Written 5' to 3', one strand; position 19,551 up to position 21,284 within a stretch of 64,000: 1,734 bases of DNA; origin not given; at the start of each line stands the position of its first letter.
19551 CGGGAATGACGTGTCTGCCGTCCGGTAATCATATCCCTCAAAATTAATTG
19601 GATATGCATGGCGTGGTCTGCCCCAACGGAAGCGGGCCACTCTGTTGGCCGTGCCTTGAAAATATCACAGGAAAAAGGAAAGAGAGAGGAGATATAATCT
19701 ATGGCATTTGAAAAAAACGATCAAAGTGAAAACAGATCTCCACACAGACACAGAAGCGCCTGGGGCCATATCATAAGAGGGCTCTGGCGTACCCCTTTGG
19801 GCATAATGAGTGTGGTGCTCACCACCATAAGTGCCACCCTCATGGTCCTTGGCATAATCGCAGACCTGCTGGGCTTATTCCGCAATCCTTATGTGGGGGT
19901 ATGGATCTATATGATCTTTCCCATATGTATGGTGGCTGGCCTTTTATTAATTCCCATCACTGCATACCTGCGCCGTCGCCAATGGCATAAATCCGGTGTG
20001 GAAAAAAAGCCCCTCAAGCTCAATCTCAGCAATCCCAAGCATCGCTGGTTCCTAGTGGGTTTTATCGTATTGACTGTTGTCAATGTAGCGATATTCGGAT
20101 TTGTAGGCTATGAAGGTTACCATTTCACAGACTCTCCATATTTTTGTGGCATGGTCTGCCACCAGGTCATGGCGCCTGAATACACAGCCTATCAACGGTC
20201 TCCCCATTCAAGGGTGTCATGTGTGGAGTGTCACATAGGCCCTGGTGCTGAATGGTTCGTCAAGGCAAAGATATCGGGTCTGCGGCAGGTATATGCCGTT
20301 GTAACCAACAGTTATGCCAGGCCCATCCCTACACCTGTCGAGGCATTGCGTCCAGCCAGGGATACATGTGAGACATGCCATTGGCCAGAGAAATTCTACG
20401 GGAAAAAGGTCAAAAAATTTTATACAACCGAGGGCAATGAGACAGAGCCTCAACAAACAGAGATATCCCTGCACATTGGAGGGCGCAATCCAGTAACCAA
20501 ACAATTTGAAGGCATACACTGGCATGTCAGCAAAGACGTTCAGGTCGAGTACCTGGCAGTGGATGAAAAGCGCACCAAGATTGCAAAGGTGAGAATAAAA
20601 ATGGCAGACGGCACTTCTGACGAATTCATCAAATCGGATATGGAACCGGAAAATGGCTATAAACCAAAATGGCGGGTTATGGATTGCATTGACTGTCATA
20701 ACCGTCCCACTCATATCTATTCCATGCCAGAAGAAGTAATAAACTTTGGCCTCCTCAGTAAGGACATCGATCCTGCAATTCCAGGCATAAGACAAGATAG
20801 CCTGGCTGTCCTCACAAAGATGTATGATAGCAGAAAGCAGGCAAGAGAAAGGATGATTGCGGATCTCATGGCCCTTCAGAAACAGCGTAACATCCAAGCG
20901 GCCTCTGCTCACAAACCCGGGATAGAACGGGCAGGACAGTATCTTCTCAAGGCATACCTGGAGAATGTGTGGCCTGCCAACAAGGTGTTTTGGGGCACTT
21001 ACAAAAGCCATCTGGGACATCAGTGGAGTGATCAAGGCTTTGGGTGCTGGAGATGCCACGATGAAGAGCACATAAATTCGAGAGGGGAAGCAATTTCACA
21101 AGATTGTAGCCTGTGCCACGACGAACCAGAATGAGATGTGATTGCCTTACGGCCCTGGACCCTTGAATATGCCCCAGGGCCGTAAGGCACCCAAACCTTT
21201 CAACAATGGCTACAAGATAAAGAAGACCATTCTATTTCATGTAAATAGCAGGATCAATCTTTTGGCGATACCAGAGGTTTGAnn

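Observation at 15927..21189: FtsH paralogue co-oriented with two membrane NapC/NirT-like cytochromes: possible undescribed envelope/respiratory module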

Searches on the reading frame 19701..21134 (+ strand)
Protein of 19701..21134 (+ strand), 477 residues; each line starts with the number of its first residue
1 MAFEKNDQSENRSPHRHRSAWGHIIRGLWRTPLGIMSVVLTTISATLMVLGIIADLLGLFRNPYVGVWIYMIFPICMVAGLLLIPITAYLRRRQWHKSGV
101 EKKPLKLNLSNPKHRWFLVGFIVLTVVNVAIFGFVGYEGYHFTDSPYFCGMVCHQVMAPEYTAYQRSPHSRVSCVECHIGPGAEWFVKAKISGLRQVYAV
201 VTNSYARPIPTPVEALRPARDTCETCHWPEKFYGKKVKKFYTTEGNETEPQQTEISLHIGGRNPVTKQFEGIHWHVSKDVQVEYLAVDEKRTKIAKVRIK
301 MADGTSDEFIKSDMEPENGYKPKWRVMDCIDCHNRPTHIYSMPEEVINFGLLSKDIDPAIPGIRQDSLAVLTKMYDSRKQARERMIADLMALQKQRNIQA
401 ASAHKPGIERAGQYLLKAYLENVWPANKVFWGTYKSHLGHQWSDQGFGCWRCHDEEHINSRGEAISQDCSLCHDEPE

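Call 3: search_protein_families(library=pfam, proteins=[window:19701-21134:+], max_evalue=0.01)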
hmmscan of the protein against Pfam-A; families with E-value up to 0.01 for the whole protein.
window:19701-21134:+ (477 aa): 5 families
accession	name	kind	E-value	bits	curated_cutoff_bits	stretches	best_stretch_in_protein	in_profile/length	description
PF03264.19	Cytochrom_NNT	-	1e-08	35.5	24.1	1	113-205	3-99/174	NapC/NirT cytochrome c family, N-terminal region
PF14522.11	Cytochrome_C7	-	6.1e-06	26.4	24.8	0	441-473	36-66/67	Cytochrome c7 and related cytochrome c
PF14537.11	Cytochrom_c3_2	-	7e-05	23.7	25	0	444-475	4-35/79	Cytochrome c3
PF22113.1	Mtrc-MtrF_II-IV_dom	-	9.5e-05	22.4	30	0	164-239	74-137/176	Outer membrane cytochrome MtrC/MtrF-like, domains II/IV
PF07690.21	MFS_1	-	0.0048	16.3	33.4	1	17-156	191-310/347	Major Facilitator Superfamily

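Call 4: search_protein_families(library=ncbifam, proteins=[window:19701-21134:+], max_evalue=0.01)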
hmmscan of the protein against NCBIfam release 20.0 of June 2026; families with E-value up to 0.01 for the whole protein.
window:19701-21134:+ (477 aa): 4 families
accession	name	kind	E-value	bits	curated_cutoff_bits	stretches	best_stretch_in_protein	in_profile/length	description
TIGR03153.1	cytochr_NrfH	equivalog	3e-13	50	134.2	1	122-227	3-109/138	cytochrome c nitrite reductase small subunit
NF011606.0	PRK15032.1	equivalog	2.9e-06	26.6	455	1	107-201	6-104/390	pentaheme c-type cytochrome TorC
TIGR03508.1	decahem_SO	subfamily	0.00021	20.9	192.2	0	219-335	33-152/258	DmsE family decaheme c-type cytochrome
TIGR02162.1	torC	equivalog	0.00086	18.7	478.2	1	108-206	6-109/387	pentaheme c-type cytochrome TorC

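Call 9: find_homologous_proteins(query=window:19701-21134:+)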
Query window:19701-21134:+ (477 aa): 8000 proteins with E <= 0.001 among 8000 candidates; the best 120 are listed.
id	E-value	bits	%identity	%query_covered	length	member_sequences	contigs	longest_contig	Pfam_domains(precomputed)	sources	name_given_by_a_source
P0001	0.0e+0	1145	100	100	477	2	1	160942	PF03264.20,PF14522.12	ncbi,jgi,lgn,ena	-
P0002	1.2e-283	959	80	100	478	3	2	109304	PF03264.20,PF14522.12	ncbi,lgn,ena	-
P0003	1.8e-261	886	75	100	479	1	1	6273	PF14537.12,PF03264.20,PF14522.12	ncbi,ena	-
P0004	3.3e-254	862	71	100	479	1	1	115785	PF14537.12,PF03264.20,PF14522.12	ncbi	-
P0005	8.6e-244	828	68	100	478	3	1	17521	PF03264.20,PF14522.12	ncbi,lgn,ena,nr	ncbi:MAG TPA: cytochrome C [Desulfobulbus sp.]|nr:cytochrome C [Desulfobulbus sp.]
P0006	4.5e-242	822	69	100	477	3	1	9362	PF03264.20,PF14522.12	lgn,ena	-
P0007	4.9e-241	819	68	100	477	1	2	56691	-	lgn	-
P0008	7.4e-241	818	67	100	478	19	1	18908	PF03264.20,PF14522.12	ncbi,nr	ncbi:MAG TPA: cytochrome C [Desulfobulbus sp.]|nr:cytochrome C [Desulfobulbus sp.]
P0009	1.7e-239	814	67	99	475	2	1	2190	PF03264.20,PF14522.12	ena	-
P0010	4.7e-239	812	70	100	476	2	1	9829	PF03264.20,PF14522.12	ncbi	-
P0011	3.7e-238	809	67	100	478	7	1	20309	PF03264.20,PF14522.12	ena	-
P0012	4.7e-237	806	67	100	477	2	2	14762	PF03264.20,PF14522.12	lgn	-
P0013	6.2e-233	792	67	99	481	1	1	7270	PF03264.20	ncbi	-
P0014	8.2e-233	792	66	100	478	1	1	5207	PF03264.20,PF14522.12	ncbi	-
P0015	3.1e-232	790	66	100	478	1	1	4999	PF03264.20,PF14522.12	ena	-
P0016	3.2e-232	790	67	100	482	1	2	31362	PF03264.20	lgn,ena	-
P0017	2.6e-230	783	65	99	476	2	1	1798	PF03264.20,PF14522.12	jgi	-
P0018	5.8e-230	782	67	99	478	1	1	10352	PF03264.20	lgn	-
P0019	1.3e-229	781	67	96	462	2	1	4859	PF03264.20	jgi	-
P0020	3.3e-229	780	66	100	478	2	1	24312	PF03264.20,PF14522.12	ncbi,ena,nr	ncbi:MAG TPA: cytochrome C [Desulfobulbus sp.]|nr:cytochrome C [Desulfobulbus sp.]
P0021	8.3e-229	778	66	99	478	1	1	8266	PF03264.20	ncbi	-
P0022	1.3e-226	771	66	99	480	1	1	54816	PF03264.20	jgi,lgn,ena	-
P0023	1.5e-225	768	64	99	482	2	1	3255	PF03264.20,PF14522.12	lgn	-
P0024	1.7e-224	764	68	94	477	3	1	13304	PF03264.20,PF14522.12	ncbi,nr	ncbi:MAG: NapC/NirT family cytochrome c, partial [Desulfobulbaceae bacterium]|nr:NapC/NirT family cy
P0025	3.7e-224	763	66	100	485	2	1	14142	PF03264.20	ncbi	-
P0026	1.4e-223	761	66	98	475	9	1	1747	PF03264.20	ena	-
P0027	5.3e-222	756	65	99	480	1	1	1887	PF03264.20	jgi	-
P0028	6.8e-222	756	64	100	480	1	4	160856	PF03264.20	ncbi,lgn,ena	-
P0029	1.0e-221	755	64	99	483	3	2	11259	PF03264.20,PF14522.12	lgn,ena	-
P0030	1.6e-221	754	64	100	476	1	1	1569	PF03264.20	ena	-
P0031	2.5e-220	750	64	100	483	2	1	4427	PF03264.20,PF14522.12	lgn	-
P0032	7.0e-220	749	62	99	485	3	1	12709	PF03264.20,PF14522.12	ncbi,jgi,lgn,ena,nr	ncbi:MAG: NapC/NirT family cytochrome c [Desulfobulbaceae bacterium]|nr:NapC/NirT family cytochrome 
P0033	8.7e-220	749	64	99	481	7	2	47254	PF03264.20,PF14522.12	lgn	-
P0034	4.1e-219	746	63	99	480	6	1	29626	PF03264.20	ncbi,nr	ncbi:MAG: NapC/NirT family cytochrome c [Desulfobulbaceae bacterium]|nr:NapC/NirT family cytochrome 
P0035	1.2e-218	745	64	99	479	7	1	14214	PF03264.20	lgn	-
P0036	3.2e-218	744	62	100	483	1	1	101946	PF03264.20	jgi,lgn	-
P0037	5.6e-218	743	66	97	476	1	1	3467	PF03264.20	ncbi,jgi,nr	ncbi:MAG: NapC/NirT family cytochrome c [Desulfobulbaceae bacterium]|nr:NapC/NirT family cytochrome 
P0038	5.7e-218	743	64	99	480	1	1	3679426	PF03264.20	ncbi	ncbi:NapC/NirT family cytochrome c [Thiovibrio sp. JS02]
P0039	6.7e-218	742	63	100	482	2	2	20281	PF03264.20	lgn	-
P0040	7.7e-218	742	64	100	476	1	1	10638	PF03264.20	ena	-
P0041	7.7e-218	742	64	99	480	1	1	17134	PF03264.20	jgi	jgi:NapC/NirT cytochrome c family, N-terminal region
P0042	9.8e-218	742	65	97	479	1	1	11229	PF03264.20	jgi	-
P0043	1.6e-217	741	64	99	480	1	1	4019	PF03264.20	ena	-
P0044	1.7e-217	741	64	97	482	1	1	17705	PF03264.20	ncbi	ncbi:MAG: NapC/NirT family cytochrome c [Thermodesulfobacteriota bacterium]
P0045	2.5e-217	741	64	99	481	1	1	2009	PF03264.20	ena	-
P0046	3.2e-217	740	63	99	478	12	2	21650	PF03264.20,PF14522.12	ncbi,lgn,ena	-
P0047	9.3e-217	739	63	100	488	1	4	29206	PF03264.20,PF14522.12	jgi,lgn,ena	-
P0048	3.2e-216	737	61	100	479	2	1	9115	PF03264.20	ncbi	-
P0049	4.4e-216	736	64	94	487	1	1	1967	PF03264.20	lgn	-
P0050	4.8e-216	736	63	99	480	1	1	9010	PF03264.20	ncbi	-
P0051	5.0e-216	736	62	100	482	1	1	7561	PF03264.20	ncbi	-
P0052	1.7e-215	735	61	100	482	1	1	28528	PF03264.20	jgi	jgi:hypothetical protein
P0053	2.0e-215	734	61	99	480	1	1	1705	PF03264.20,PF14522.12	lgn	-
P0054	2.4e-215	734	63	100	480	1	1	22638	PF03264.20,PF02085.22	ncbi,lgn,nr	ncbi:MAG: NapC/NirT family cytochrome c [Deltaproteobacteria bacterium]|nr:NapC/NirT family cytochro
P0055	2.9e-215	734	61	99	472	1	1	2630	PF03264.20,PF14522.12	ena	-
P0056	3.6e-215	733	63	99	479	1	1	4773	PF03264.20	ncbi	-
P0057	4.3e-215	733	63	99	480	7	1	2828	PF03264.20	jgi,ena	-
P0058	1.0e-214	732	68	90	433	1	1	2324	PF03264.20,PF14522.12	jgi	-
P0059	1.2e-214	732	63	96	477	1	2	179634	PF03264.20,PF14522.12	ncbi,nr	ncbi:MAG: NapC/NirT family cytochrome c [Proteobacteria bacterium]|nr:NapC/NirT family cytochrome c 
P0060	1.5e-214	731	60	100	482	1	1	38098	PF03264.20,PF14522.12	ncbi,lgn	ncbi:MAG: NapC/NirT family cytochrome c [Desulfurivibrionaceae bacterium]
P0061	1.6e-214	731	62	99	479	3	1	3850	PF03264.20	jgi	jgi:hypothetical protein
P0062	1.8e-214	731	62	100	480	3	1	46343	PF03264.20,PF14522.12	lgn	-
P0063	1.8e-214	731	62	99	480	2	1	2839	PF03264.20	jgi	-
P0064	2.4e-214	731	62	100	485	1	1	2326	PF03264.20,PF14522.12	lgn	-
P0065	2.7e-214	731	62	97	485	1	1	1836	PF03264.20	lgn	-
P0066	3.8e-214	730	64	96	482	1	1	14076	PF03264.20,PF14522.12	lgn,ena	-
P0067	4.4e-214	730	62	99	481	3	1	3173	PF03264.20,PF14522.12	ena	-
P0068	5.4e-214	730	63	99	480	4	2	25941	PF14537.12,PF03264.20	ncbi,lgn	ncbi:MAG: NapC/NirT family cytochrome c [Thermodesulfobacteriota bacterium]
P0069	7.6e-214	729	61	100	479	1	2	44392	PF03264.20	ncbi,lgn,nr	ncbi:MAG: NapC/NirT family cytochrome c [Proteobacteria bacterium]|nr:NapC/NirT family cytochrome c 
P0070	2.2e-213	728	65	96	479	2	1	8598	PF03264.20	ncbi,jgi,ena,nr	ncbi:MAG: NapC/NirT family cytochrome c [Desulfobulbaceae bacterium]|nr:NapC/NirT family cytochrome 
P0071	2.7e-213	727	63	100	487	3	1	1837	PF03264.20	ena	-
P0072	3.2e-213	727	65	94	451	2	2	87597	PF03264.20,PF14522.12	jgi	jgi:hypothetical protein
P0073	3.3e-213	727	62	100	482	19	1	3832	PF03264.20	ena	-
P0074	4.1e-213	727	62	99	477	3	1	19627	PF03264.20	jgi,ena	-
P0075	7.3e-213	726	62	100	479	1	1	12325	PF03264.20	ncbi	-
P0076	9.1e-213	726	62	96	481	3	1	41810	PF03264.20,PF14522.12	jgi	jgi:hypothetical protein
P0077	1.3e-212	725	62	99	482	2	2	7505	PF03264.20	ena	-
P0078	1.4e-212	725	63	100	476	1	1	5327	PF03264.20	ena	-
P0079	2.0e-212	724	63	97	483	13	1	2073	PF03264.20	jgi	jgi:hypothetical protein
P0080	3.7e-212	724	61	99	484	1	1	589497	PF03264.20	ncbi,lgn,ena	-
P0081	4.1e-212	723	62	99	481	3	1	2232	PF03264.20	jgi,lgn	jgi:hypothetical protein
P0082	4.6e-212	723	61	100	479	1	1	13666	PF03264.20,PF14522.12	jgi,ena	-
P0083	5.1e-212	723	62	97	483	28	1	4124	PF03264.20,PF14522.12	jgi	jgi:hypothetical protein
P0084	7.2e-212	723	61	99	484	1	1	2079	PF03264.20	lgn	-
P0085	8.7e-212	722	61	99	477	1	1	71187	PF03264.20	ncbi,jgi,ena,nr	ncbi:MAG: NapC/NirT family cytochrome c [Desulfobulbaceae bacterium]|nr:NapC/NirT family cytochrome 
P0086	9.7e-212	722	63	97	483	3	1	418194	PF03264.20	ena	-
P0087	1.1e-211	722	61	99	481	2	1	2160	PF03264.20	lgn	-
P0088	1.4e-211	722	62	99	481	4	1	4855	PF03264.20,PF14522.12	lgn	-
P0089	1.5e-211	722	61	99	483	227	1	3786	PF03264.20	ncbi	-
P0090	2.0e-211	721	61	100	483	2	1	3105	PF03264.20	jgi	jgi:hypothetical protein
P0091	2.2e-211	721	61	100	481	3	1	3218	PF03264.20,PF14522.12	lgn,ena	-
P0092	5.1e-211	720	64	95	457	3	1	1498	PF03264.20,PF14522.12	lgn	-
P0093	5.3e-211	720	63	96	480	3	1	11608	PF03264.20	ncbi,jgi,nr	ncbi:MAG: cytochrome C [Desulfurivibrio sp.]|nr:MAG: cytochrome C [Desulfurivibrio sp.]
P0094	5.5e-211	720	62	99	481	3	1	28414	PF03264.20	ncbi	ncbi:MAG: cytochrome c3 family protein [Desulfobulbales bacterium]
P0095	8.1e-211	719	61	99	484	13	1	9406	PF03264.20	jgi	jgi:hypothetical protein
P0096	1.0e-210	719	61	99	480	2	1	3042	PF03264.20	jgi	-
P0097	1.6e-210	718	62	99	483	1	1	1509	PF03264.20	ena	-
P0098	1.6e-210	718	62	99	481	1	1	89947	PF03264.20,PF14522.12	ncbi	-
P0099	2.2e-210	718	62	100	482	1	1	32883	PF03264.20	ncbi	-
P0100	2.6e-210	717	61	100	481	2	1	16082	PF03264.20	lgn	-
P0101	2.8e-210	717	61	100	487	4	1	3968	PF03264.20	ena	-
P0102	3.1e-210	717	61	99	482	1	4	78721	PF03264.20,PF14522.12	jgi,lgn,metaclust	metaclust:\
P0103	3.5e-210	717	62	99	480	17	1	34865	PF03264.20,PF14522.12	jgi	jgi:nitrate/TMAO reductase-like tetraheme cytochrome c subunit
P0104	3.5e-210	717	61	100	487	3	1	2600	PF03264.20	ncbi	-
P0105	3.9e-210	717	60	100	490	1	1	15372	PF03264.20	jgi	-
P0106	5.0e-210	717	60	99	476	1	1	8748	PF03264.20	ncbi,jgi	-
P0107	5.3e-210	716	63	96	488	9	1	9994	PF03264.20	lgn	-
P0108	1.2e-209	715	60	99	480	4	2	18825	PF03264.20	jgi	-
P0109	1.3e-209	715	60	99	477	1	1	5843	PF03264.20,PF14522.12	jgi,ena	-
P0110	1.5e-209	715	60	100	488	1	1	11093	PF03264.20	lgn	-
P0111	1.8e-209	715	60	99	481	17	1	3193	PF03264.20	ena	-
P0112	1.8e-209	715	63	96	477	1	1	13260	PF03264.20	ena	-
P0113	1.9e-209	715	61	99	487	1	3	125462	PF03264.20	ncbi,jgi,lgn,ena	-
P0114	2.2e-209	714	60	99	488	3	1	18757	PF03264.20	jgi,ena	-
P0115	2.3e-209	714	61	100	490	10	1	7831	PF03264.20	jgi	jgi:hypothetical protein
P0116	5.1e-209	713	61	98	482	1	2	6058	PF03264.20,PF14522.12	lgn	-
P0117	1.1e-208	712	61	100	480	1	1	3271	PF03264.20,PF14522.12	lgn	-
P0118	1.2e-208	712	61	99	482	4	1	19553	PF03264.20,PF14522.12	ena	-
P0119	2.0e-208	711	60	99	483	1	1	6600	PF03264.20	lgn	-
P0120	3.8e-208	710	61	100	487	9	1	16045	PF03264.20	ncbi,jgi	-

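Call 11: find_encoding_contigs(protein=P0001, flank=10000, max_places=3)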
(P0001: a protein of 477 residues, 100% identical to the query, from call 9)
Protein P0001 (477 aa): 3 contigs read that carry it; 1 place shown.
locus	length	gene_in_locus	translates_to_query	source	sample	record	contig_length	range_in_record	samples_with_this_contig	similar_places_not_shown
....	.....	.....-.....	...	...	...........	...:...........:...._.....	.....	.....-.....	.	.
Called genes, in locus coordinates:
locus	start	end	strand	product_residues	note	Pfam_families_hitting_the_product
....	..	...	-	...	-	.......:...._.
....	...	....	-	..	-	-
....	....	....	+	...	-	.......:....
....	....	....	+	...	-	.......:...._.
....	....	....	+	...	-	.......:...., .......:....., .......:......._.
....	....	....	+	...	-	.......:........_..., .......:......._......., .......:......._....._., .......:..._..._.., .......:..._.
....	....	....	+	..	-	-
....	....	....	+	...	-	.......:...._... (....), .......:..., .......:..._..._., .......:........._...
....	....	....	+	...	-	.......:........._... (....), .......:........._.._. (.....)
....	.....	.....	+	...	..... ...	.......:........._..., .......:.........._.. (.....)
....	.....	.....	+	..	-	-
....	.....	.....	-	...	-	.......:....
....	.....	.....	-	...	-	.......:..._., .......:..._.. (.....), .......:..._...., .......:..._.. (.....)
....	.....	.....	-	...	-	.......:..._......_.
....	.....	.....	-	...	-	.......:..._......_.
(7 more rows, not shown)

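Call 16: find_related_loci(query=A1, collection=genome_contigs, flank=10000)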
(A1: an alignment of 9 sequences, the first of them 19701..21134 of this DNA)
Query A1 (477 aa) in genome_contigs; peptide patterns used: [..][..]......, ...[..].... (x = any residue, [..] = any of these).
600 stretches matched a pattern (row limit reached: there are more); 593 encode a relative of the query (tblastn E <= 1e-3); the best 80 are kept; 80 distinct loci.
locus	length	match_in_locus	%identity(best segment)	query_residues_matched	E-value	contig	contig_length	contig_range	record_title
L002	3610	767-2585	68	1-477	0e+0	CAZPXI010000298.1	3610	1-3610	MAG TPA_asm: uncultured Desulfobulbus sp. isolate SRP128015_co3_35 genome assembly, contig: NODE_39538_length_3610_cov_4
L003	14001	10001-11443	63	2-476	0e+0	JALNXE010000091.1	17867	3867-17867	MAG: Desulfobulbaceae bacterium isolate SO_2016_LW3 bin 20 scaffold04496_LW162_2016, whole genome shotgun sequence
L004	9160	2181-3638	62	1-477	0e+0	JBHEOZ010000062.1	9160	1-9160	MAG: Desulfurivibrionaceae bacterium isolate S6_bin.58.strict S6_NODE_62, whole genome shotgun sequence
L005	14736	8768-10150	62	18-477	0e+0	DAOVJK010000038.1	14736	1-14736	MAG TPA_asm: Pseudomonadota bacterium isolate CSMAG_1391 CSMAG_1391_k141_697832_length_14736_cov_12.0000, whole genome s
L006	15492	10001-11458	61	1-477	0e+0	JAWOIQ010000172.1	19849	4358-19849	MAG: Desulfurivibrionaceae bacterium isolate CWP5-2.bin.54 k191_1952387, whole genome shotgun sequence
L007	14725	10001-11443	60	1-476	0e+0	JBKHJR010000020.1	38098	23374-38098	MAG: Desulfurivibrionaceae bacterium isolate D5M12_11 NODE_272_length_38098_cov_9.267513, whole genome shotgun sequence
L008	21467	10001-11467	59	1-477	0e+0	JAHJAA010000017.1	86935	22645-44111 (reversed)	MAG: Proteobacteria bacterium isolate Modern_marine.mb.199 Modern_marine.mb.199_k141_190479, whole genome shotgun sequen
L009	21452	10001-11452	59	6-476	0e+0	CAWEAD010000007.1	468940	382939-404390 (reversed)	MAG: uncultured delta proteobacterium isolate MFD05684.bin.1.22 genome assembly, contig: contig_30841, whole genome shot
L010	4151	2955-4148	67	1-397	0e+0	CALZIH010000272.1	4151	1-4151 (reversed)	MAG: uncultured Desulfobulbaceae bacterium isolate FO_M_Desulfobacterota_14.1 genome assembly, contig: scaffold_20784, w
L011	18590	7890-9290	54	10-477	0e+0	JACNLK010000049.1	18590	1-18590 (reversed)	MAG: Candidatus Desulfatifera sulfidica NIOZ-UU_NODE_3664_length_18590_cov_8.44796, whole genome shotgun sequence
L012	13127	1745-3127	55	20-477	4e-180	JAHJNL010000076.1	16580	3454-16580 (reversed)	MAG: Proteobacteria bacterium isolate Old_saline_glass_biofilm.mb.15 Old_saline_glass_b.mb.15_k141_43060, whole genome s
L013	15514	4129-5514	55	19-477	3e-178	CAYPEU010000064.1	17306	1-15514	MAG TPA_asm: uncultured Desulfocapsa sp. isolate SRP167671_co2_261 genome assembly, contig: NODE_4313_length_17306_cov_1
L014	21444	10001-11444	68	2-476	0e+0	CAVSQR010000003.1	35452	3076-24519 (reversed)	MAG: uncultured delta proteobacterium isolate MFD01299.bin.3.1 genome assembly, contig: contig_106947, whole genome shot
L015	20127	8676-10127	52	4-477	2e-175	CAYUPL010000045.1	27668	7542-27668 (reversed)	MAG TPA_asm: uncultured Desulfopila sp. isolate SRP141376_co3_410 genome assembly, contig: NODE_4518_length_27668_cov_11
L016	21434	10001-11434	52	1-476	3e-174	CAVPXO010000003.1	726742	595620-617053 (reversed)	MAG: uncultured delta proteobacterium isolate MFD01721.bin.1.130 genome assembly, contig: contig_1583, whole genome shot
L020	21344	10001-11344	53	30-476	7e-168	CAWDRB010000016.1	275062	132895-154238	MAG: uncultured delta proteobacterium isolate MFD04716.bin.2.141 genome assembly, contig: contig_4901, whole genome shot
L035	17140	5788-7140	40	24-473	7e-112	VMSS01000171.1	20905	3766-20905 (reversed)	MAG: Desulfurivibrio sp. isolate S2_56 k141_425665, whole genome shotgun sequence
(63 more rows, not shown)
